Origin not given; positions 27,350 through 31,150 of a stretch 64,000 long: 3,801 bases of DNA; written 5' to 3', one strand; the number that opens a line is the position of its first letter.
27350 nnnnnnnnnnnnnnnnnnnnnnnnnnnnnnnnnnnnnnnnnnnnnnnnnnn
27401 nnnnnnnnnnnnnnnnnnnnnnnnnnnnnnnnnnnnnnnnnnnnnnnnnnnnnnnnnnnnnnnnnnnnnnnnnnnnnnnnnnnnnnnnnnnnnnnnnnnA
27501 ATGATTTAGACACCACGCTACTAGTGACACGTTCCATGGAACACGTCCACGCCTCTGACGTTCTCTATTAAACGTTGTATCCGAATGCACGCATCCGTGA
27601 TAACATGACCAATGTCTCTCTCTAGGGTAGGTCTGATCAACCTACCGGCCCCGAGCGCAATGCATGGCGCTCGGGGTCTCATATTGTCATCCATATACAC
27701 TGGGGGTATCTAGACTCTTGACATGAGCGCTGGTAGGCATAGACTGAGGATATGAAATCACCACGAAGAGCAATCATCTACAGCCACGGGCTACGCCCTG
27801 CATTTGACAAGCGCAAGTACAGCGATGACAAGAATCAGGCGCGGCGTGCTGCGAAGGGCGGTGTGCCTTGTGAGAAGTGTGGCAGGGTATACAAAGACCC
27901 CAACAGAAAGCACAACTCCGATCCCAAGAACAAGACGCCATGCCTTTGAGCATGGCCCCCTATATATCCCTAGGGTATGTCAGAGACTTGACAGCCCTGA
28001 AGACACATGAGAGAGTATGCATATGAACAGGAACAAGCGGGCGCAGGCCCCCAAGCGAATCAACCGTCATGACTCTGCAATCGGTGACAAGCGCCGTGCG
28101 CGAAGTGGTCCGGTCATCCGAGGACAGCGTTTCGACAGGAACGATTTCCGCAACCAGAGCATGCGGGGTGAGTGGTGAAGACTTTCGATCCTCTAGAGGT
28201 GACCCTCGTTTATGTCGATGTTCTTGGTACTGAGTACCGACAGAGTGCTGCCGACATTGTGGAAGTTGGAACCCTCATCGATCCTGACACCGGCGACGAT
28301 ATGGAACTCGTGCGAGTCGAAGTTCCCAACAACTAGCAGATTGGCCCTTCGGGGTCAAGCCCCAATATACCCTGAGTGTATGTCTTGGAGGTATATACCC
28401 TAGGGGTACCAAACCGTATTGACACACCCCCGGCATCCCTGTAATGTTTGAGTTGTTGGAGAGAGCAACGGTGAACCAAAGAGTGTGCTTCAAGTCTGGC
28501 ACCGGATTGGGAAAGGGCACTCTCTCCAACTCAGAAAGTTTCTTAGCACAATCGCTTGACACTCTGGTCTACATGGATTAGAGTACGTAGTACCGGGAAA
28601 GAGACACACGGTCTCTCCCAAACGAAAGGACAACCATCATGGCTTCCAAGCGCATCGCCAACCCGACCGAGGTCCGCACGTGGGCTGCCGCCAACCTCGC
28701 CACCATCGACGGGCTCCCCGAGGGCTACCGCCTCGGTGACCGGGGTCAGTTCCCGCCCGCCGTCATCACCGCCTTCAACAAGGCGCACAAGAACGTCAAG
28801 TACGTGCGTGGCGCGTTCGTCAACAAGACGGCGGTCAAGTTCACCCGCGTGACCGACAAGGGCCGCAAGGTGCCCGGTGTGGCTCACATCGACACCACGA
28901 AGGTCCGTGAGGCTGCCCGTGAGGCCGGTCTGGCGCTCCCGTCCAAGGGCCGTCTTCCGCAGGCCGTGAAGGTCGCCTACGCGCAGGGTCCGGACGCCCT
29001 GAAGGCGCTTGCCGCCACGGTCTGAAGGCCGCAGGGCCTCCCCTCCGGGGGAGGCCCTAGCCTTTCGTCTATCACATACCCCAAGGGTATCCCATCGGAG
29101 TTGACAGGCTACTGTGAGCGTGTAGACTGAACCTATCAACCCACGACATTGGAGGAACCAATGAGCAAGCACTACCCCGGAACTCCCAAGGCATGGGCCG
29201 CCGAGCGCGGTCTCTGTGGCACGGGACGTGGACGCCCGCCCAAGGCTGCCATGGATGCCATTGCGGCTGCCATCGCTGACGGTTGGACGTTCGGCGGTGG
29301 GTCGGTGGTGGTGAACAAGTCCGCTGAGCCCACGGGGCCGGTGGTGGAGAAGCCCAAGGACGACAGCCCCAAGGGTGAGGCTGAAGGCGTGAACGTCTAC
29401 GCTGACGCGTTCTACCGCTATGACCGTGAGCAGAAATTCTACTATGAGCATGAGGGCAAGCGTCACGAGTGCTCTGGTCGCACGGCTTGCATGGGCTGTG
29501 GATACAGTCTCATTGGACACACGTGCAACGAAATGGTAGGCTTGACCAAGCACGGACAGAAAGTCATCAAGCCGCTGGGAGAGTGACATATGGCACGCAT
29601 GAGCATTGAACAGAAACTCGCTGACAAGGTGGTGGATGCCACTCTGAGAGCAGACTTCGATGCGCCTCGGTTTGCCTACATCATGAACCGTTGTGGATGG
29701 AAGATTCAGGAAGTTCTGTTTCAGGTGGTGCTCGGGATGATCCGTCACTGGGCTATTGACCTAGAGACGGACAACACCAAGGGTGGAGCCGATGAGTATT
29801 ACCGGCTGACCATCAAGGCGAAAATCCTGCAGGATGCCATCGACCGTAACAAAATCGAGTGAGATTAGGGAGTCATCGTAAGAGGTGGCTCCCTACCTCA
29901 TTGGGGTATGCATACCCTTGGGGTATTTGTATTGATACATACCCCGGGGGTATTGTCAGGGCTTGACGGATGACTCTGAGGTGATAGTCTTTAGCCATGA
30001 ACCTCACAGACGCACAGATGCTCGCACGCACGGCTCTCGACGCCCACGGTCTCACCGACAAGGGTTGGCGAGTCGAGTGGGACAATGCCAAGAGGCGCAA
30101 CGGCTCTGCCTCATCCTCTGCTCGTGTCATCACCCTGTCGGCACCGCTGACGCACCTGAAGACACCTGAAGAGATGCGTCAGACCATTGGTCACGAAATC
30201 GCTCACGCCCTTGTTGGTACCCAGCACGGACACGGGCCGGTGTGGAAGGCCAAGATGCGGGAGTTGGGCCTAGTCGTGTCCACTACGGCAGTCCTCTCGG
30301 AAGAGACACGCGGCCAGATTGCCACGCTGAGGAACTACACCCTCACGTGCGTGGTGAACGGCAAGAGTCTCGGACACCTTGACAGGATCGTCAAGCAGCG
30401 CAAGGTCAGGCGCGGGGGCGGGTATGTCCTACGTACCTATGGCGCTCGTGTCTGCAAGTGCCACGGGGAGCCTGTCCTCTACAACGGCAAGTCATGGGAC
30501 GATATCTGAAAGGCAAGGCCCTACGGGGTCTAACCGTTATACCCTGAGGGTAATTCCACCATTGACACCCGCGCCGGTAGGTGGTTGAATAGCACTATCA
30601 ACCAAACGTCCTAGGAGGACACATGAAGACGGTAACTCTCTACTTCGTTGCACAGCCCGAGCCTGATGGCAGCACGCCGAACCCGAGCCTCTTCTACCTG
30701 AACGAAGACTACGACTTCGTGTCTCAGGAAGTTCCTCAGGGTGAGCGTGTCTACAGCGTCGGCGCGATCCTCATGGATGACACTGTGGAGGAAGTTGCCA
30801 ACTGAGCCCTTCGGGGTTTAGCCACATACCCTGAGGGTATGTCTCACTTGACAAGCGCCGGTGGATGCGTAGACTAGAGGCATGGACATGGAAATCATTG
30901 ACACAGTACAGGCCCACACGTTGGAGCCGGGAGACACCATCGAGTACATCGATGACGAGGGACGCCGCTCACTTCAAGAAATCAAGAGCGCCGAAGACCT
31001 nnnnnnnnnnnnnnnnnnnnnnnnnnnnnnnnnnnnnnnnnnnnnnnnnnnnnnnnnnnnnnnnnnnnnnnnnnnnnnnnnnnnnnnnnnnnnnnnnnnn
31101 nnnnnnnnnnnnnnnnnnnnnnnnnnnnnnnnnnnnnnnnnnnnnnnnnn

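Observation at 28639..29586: Two adjacent phage genes carrying three Lsr2-type DNA-binding domains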

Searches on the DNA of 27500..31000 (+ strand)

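Call 5: search_dna_similar(query=window:27500-31000:+, collection=phages, mode=near, max_rows=25)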
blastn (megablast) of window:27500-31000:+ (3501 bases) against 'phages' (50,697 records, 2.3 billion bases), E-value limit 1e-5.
No match.

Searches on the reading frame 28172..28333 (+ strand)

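Call 45: search_protein_families(library=phrogs, proteins=[window:28172-28333:+], max_evalue=10)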
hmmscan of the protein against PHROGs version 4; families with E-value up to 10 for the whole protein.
window:28172-28333:+ (54 aa): 1 family
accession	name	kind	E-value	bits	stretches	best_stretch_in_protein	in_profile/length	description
phrog_22559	-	unknown function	0.19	12.7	1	5-47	6-47/130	-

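Call 114: search_protein_families(library=pfam, proteins=[window:28172-28333:+], max_evalue=0.01)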
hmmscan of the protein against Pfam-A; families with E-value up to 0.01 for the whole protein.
window:28172-28333:+ (54 aa): 0 families

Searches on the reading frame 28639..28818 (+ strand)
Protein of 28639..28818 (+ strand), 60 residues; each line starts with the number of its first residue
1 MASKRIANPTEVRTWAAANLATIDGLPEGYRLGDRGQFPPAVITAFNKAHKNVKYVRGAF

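Call 32: search_protein_families(library=pfam, proteins=[window:28639-28818:+], max_evalue=10)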
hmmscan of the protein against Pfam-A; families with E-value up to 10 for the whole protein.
seq(60 aa): 1 family
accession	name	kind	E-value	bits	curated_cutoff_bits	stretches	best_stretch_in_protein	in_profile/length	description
PF23359.1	Lsr2_DNA-bd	-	8.1e-07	28.7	26.9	2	29-49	17-37/37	Lsr2 DNA-binding domain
